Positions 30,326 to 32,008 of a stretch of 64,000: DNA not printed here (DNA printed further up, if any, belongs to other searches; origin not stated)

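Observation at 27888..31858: murD is translationally coupled to a membrane pseudokinase gene, apparently outside a cell-division/cell-wall (dcw) cluster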

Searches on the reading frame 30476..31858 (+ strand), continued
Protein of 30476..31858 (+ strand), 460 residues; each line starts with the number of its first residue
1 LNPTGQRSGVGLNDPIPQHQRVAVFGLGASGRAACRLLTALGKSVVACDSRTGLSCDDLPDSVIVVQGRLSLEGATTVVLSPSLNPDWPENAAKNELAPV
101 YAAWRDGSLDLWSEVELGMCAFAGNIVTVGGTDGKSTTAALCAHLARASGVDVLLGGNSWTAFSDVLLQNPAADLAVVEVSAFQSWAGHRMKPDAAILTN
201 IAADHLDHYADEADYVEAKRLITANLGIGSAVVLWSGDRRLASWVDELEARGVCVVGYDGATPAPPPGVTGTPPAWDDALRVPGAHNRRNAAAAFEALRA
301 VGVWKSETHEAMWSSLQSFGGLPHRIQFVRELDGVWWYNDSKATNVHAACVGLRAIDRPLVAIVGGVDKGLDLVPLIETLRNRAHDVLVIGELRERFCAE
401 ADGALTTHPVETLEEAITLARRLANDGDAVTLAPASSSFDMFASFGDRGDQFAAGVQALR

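Call 76: find_encoding_contigs(protein=P0014, flank=3000, max_places=3)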
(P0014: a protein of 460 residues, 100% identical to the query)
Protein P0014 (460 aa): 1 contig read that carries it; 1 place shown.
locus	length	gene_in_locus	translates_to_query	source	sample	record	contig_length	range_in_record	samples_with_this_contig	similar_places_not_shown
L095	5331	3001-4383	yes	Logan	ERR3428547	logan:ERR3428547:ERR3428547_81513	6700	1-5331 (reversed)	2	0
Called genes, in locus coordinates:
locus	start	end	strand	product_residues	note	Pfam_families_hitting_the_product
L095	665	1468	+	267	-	-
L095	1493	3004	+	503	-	-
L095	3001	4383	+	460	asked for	PF08245:Mur_ligase_M, PF02875:Mur_ligase_C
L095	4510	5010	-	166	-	-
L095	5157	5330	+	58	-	?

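Call 77: search_protein_families(library=ncbifam, proteins=[L006:8399-9847:+, L094:1647-3098:+, L006:10001-11398:+, L007:10001-11398:+], max_evalue=0.00001)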
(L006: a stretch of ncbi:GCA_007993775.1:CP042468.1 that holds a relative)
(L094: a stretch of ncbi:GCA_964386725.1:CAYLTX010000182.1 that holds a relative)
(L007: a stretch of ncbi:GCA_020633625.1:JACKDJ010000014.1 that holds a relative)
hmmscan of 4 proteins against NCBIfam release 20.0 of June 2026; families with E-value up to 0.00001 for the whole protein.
L006:8399-9847:+ (482 aa): 20 families
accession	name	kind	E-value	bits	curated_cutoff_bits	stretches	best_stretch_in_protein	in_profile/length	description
TIGR01082.1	murC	equivalog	2e-108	363.3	335.1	1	9-451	1-448/449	UDP-N-acetylmuramate--L-alanine ligase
NF011171.0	PRK14573.1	equivalog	2e-80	270.7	1015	1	7-446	4-439/809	bifunctional UDP-N-acetylmuramate--L-alanine ligase/D-alanine--D-alanine ligase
TIGR01081.1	mpl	equivalog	3.7e-48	164.6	388.7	1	9-384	1-385/448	UDP-N-acetylmuramate:L-alanyl-gamma-D-glutamyl-meso-diaminopimelate ligase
NF001126.0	PRK00139.1-4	equivalog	3.1e-26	92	373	1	184-356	202-374/486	UDP-N-acetylmuramoyl-L-alanyl-D-glutamate--2,6-diaminopimelate ligase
NF053645.1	pMurC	equivalog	3.5e-24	85.4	560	2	12-136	3-131/492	pseudomurein biosynthesis peptide ligase pMurC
TIGR01085.1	murE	subfamily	4.2e-23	82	257.3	1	177-356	179-364/472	UDP-N-acetylmuramyl-tripeptide synthetase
TIGR01087.1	murD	equivalog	6.1e-23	81.6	211.95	1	10-329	2-322/441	UDP-N-acetylmuramoyl-L-alanine--D-glutamate ligase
NF001124.0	PRK00139.1-2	equivalog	6.4e-20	71.4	476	1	184-437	207-463/500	UDP-N-acetylmuramoyl-L-alanyl-D-glutamate--2,6-diaminopimelate ligase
NF053646.1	pMurD1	equivalog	7.7e-19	67.7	610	2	22-134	14-136/465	pseudomurein biosynthesis peptide ligase pMurD1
NF053647.1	pMurD2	equivalog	9.1e-19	67.6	550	1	13-210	6-208/405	pseudomurein biosynthesis peptide ligase pMurD2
TIGR01143.1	murF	subfamily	2.1e-16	59.9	288.6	1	107-354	74-329/418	UDP-N-acetylmuramoyl-tripeptide--D-alanyl-D-alanine ligase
NF008896.0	PRK11929.1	equivalog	5.7e-14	50.9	1023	1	268-351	777-862/965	bifunctional UDP-N-acetylmuramoyl-L-alanyl-D-glutamate--2,6-diaminopimelate ligase MurE/UDP-N-acetylmuramoyl-tripeptide--D-alanyl-D-alanine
NF053648.1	pMurE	equivalog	1.9e-11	43.4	600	1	173-355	187-359/464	pseudomurein biosynthesis peptide ligase pMurE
NF010623.0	PRK14016.1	subfamily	5.2e-11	41.4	877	1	278-356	683-765/871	cyanophycin synthetase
NF001123.0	PRK00139.1-1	equivalog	6e-11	41.7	586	1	182-356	203-382/493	UDP-N-acetylmuramoyl-L-alanyl-D-glutamate--2,6-diaminopimelate ligase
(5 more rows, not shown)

L094:1647-3098:+ (483 aa): 22 families
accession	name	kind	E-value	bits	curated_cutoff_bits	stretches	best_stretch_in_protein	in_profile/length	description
TIGR01082.1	murC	equivalog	4e-108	362.4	335.1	1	10-451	2-448/449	UDP-N-acetylmuramate--L-alanine ligase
NF011171.0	PRK14573.1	equivalog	2e-77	260.8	1015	1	8-446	5-439/809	bifunctional UDP-N-acetylmuramate--L-alanine ligase/D-alanine--D-alanine ligase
TIGR01081.1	mpl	equivalog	4.3e-44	151.2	388.7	1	10-385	2-386/448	UDP-N-acetylmuramate:L-alanyl-gamma-D-glutamyl-meso-diaminopimelate ligase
NF001126.0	PRK00139.1-4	equivalog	3.7e-26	91.7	373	1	184-356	202-374/486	UDP-N-acetylmuramoyl-L-alanyl-D-glutamate--2,6-diaminopimelate ligase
NF053645.1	pMurC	equivalog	2.2e-24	86.1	560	2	12-136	3-131/492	pseudomurein biosynthesis peptide ligase pMurC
TIGR01085.1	murE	subfamily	5.4e-24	84.9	257.3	2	177-356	179-364/472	UDP-N-acetylmuramyl-tripeptide synthetase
NF001124.0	PRK00139.1-2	equivalog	2.7e-22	79.2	476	1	184-439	207-465/500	UDP-N-acetylmuramoyl-L-alanyl-D-glutamate--2,6-diaminopimelate ligase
TIGR01087.1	murD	equivalog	4e-22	78.9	211.95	1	10-329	2-322/441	UDP-N-acetylmuramoyl-L-alanine--D-glutamate ligase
NF053646.1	pMurD1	equivalog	1.2e-18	67.1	610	2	21-135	13-137/465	pseudomurein biosynthesis peptide ligase pMurD1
NF053647.1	pMurD2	equivalog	3.4e-16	59.2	550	1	14-210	7-208/405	pseudomurein biosynthesis peptide ligase pMurD2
NF008896.0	PRK11929.1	equivalog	8.3e-15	53.7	1023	1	187-356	213-391/965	bifunctional UDP-N-acetylmuramoyl-L-alanyl-D-glutamate--2,6-diaminopimelate ligase MurE/UDP-N-acetylmuramoyl-tripeptide--D-alanyl-D-alanine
TIGR01143.1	murF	subfamily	4.4e-14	52.3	288.6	1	65-348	32-322/418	UDP-N-acetylmuramoyl-tripeptide--D-alanyl-D-alanine ligase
NF053648.1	pMurE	equivalog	2.6e-13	49.5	600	1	174-355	188-359/464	pseudomurein biosynthesis peptide ligase pMurE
NF001123.0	PRK00139.1-1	equivalog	1.3e-11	43.9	586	1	184-356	205-382/493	UDP-N-acetylmuramoyl-L-alanyl-D-glutamate--2,6-diaminopimelate ligase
NF010623.0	PRK14016.1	subfamily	1.9e-11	42.8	877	1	279-356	684-765/871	cyanophycin synthetase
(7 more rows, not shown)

L006:10001-11398:+ (465 aa): 19 families
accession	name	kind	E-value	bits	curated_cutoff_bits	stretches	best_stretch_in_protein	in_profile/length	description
TIGR01087.1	murD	equivalog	3.4e-111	372.4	211.95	1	10-462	2-440/441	UDP-N-acetylmuramoyl-L-alanine--D-glutamate ligase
TIGR01082.1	murC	equivalog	4.5e-35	121.6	335.1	1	14-357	9-340/449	UDP-N-acetylmuramate--L-alanine ligase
NF053645.1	pMurC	equivalog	8.2e-22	77.5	560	1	16-245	8-251/492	pseudomurein biosynthesis peptide ligase pMurC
NF053647.1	pMurD2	equivalog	1.4e-21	76.9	550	1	10-209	3-208/405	pseudomurein biosynthesis peptide ligase pMurD2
NF008896.0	PRK11929.1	equivalog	1.8e-21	75.8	1023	1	174-366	679-868/965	bifunctional UDP-N-acetylmuramoyl-L-alanyl-D-glutamate--2,6-diaminopimelate ligase MurE/UDP-N-acetylmuramoyl-tripeptide--D-alanyl-D-alanine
TIGR01085.1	murE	subfamily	3e-21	75.9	257.3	1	176-333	179-329/472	UDP-N-acetylmuramyl-tripeptide synthetase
NF001126.0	PRK00139.1-4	equivalog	1.4e-20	73.4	373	1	172-334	193-340/486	UDP-N-acetylmuramoyl-L-alanyl-D-glutamate--2,6-diaminopimelate ligase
NF001124.0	PRK00139.1-2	equivalog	1.5e-20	73.5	476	1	97-367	100-385/500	UDP-N-acetylmuramoyl-L-alanyl-D-glutamate--2,6-diaminopimelate ligase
NF053646.1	pMurD1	equivalog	3.4e-19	68.9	610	1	10-358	3-349/465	pseudomurein biosynthesis peptide ligase pMurD1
TIGR01143.1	murF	subfamily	2.3e-18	66.3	288.6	1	102-358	70-319/418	UDP-N-acetylmuramoyl-tripeptide--D-alanyl-D-alanine ligase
NF008041.0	PRK10773.1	equivalog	7.2e-18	64.5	551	1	104-367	98-361/453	UDP-N-acetylmuramoyl-tripeptide--D-alanyl-D-alanine ligase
TIGR01081.1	mpl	equivalog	1e-17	64.3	388.7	1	23-360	16-349/448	UDP-N-acetylmuramate:L-alanyl-gamma-D-glutamyl-meso-diaminopimelate ligase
NF001123.0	PRK00139.1-1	equivalog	1.8e-16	59.9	586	1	151-367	181-385/493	UDP-N-acetylmuramoyl-L-alanyl-D-glutamate--2,6-diaminopimelate ligase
NF053648.1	pMurE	equivalog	1.2e-15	57.2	600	1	101-330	93-324/464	pseudomurein biosynthesis peptide ligase pMurE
NF011171.0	PRK14573.1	equivalog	9.8e-12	43.5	1015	0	6-203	6-200/809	bifunctional UDP-N-acetylmuramate--L-alanine ligase/D-alanine--D-alanine ligase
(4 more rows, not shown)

L007:10001-11398:+ (465 aa): 16 families
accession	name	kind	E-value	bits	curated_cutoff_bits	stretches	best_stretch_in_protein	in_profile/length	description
TIGR01087.1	murD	equivalog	9.8e-97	324.8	211.95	1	12-460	1-440/441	UDP-N-acetylmuramoyl-L-alanine--D-glutamate ligase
TIGR01082.1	murC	equivalog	1.4e-26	93.6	335.1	1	107-360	93-341/449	UDP-N-acetylmuramate--L-alanine ligase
NF001124.0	PRK00139.1-2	equivalog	8.3e-21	74.3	476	1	164-401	178-418/500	UDP-N-acetylmuramoyl-L-alanyl-D-glutamate--2,6-diaminopimelate ligase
TIGR01085.1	murE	subfamily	2.5e-19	69.6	257.3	1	161-338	154-332/472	UDP-N-acetylmuramyl-tripeptide synthetase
NF008896.0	PRK11929.1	equivalog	4.4e-16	57.9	1023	2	161-254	178-273/965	bifunctional UDP-N-acetylmuramoyl-L-alanyl-D-glutamate--2,6-diaminopimelate ligase MurE/UDP-N-acetylmuramoyl-tripeptide--D-alanyl-D-alanine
NF001126.0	PRK00139.1-4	equivalog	4.2e-15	55.3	373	1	162-336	171-340/486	UDP-N-acetylmuramoyl-L-alanyl-D-glutamate--2,6-diaminopimelate ligase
NF053647.1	pMurD2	equivalog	7.4e-14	51.5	550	1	12-207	2-198/405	pseudomurein biosynthesis peptide ligase pMurD2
TIGR01143.1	murF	subfamily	4.9e-13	48.8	288.6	1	112-360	72-319/418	UDP-N-acetylmuramoyl-tripeptide--D-alanyl-D-alanine ligase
NF053645.1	pMurC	equivalog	5.6e-13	48.4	560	1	110-240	98-235/492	pseudomurein biosynthesis peptide ligase pMurC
NF053646.1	pMurD1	equivalog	3e-10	39.4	610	1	12-343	2-333/465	pseudomurein biosynthesis peptide ligase pMurD1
NF008041.0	PRK10773.1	equivalog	1.2e-09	37.4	551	1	117-360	103-352/453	UDP-N-acetylmuramoyl-tripeptide--D-alanyl-D-alanine ligase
NF053648.1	pMurE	equivalog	2.7e-09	36.3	600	1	113-332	97-324/464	pseudomurein biosynthesis peptide ligase pMurE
NF001123.0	PRK00139.1-1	equivalog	1.2e-08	34.1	586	1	161-407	173-423/493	UDP-N-acetylmuramoyl-L-alanyl-D-glutamate--2,6-diaminopimelate ligase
TIGR01081.1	mpl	equivalog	2.1e-08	33.6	388.7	1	113-358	101-345/448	UDP-N-acetylmuramate:L-alanyl-gamma-D-glutamyl-meso-diaminopimelate ligase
NF010628.0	PRK14022.1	equivalog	6.2e-07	28.5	536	0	162-337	178-340/483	UDP-N-acetylmuramoyl-L-alanyl-D-glutamate--L-lysine ligase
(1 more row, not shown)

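Call 80: find_encoding_contigs(protein=P0085, flank=6000, max_places=1)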
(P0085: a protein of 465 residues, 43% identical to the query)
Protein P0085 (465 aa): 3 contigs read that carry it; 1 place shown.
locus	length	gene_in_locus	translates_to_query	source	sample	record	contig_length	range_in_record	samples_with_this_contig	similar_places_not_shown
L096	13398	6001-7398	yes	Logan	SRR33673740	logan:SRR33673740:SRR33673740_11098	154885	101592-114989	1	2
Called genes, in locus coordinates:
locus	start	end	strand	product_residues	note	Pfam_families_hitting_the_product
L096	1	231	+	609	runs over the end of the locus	PF00664:ABC_membrane, PF00005:ABC_tran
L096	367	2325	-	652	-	PF03169:OPT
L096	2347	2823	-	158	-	PF09969:DUF2203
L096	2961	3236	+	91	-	-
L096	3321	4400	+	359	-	-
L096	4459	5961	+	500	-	-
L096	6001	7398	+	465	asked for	PF08245:Mur_ligase_M, PF02875:Mur_ligase_C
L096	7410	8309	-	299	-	PF00691:OmpA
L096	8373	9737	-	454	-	-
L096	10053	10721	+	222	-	PF04542:Sigma70_r2, PF08281:Sigma70_r4_2, PF04545:Sigma70_r4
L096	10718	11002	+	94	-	-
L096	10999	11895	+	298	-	PF05552:MS_channel_1st_1 (weak)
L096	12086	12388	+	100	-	-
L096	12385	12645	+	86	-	-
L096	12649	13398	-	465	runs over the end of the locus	PF01266:DAO (weak), PF01494:FAD_binding_3, PF07992:Pyr_redox_2 (faint), PF13450:NAD_binding_8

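Call 81: find_encoding_contigs(protein=P0039, flank=6000, max_places=1)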
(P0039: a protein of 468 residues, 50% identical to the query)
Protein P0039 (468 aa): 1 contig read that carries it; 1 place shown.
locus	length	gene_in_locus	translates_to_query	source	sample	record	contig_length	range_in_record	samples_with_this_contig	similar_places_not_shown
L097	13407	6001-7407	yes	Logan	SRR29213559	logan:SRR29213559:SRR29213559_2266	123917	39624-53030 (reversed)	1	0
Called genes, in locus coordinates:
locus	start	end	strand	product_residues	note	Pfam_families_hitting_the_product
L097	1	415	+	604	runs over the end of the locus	PF00664:ABC_membrane, PF00005:ABC_tran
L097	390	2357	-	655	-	PF03169:OPT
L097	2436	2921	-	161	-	PF09969:DUF2203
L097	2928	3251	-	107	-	-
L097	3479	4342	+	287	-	-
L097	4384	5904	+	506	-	-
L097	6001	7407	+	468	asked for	PF08245:Mur_ligase_M, PF02875:Mur_ligase_C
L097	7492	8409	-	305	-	PF00691:OmpA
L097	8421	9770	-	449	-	-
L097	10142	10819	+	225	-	PF04542:Sigma70_r2, PF08281:Sigma70_r4_2, PF04545:Sigma70_r4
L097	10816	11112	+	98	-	-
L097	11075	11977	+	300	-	PF05552:MS_channel_1st_1 (faint)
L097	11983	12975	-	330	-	PF00089:Trypsin, PF13365:Trypsin_2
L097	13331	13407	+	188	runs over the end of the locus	PF01661:Macro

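Call 95: list_cluster_members(proteins=[P0014, P0001, P0012, P0016])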
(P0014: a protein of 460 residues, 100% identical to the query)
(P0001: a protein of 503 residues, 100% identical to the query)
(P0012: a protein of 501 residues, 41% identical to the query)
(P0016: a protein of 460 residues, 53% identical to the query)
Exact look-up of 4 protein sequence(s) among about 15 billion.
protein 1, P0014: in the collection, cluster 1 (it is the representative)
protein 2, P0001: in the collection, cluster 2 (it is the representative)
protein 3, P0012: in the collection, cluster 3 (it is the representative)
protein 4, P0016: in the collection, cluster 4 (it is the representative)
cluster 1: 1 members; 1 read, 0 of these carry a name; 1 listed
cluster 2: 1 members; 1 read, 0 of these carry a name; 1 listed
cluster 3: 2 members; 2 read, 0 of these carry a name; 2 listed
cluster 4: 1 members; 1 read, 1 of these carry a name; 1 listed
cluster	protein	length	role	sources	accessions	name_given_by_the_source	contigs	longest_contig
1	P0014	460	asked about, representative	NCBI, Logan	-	-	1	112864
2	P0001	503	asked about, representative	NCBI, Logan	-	-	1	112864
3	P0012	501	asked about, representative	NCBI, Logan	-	-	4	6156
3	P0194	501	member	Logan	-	-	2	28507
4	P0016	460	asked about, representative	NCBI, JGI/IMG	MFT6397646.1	MAG: UDP-N-acetylmuramoylalanine--D-glutamate ligase [Bradymonadia bacterium] | UDP-N-acetylmuramoylalanine--D-glutamate ligase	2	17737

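Call 99: search_protein_families(library=pfam, proteins=[L011:6382-7893:+, L011:4970-6286:+, L011:9375-10292:+, L009:9469-9891:+], max_evalue=0.01)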
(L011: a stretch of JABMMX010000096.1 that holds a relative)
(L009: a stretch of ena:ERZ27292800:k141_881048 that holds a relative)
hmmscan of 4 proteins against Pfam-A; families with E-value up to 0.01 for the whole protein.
L011:6382-7893:+ (503 aa): 7 families
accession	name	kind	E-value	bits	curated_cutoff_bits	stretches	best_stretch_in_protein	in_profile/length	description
PF01189.24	Methyltr_RsmB-F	-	2.8e-47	161.4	27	1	299-498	3-197/199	16S rRNA methyltransferase RsmB/F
PF22458.1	RsmF-B_ferredox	-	3.6e-12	46.7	27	1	203-273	2-71/74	Methyltr_RsmF/B-like, ferredoxin-like domain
PF13847.12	Methyltransf_31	-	0.00096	19.3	27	1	305-443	4-126/145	Methyltransferase domain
PF01209.24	Ubie_methyltran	-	0.0029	17.4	20.1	1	295-358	38-101/233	ubiE/COQ5 methyltransferase family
PF08704.16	GCD14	-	0.0032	17.6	26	1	295-386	31-123/247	tRNA methyltransferase complex GCD14 subunit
PF01728.25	FtsJ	-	0.0075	16.6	24.1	0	303-434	20-138/181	FtsJ-like methyltransferase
PF09445.16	Methyltransf_15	-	0.0089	16.1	22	0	306-390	2-85/165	RNA cap guanine-N2 methyltransferase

L011:4970-6286:+ (438 aa): 0 families

L011:9375-10292:+ (305 aa): 0 families

L009:9469-9891:+ (140 aa): 0 families
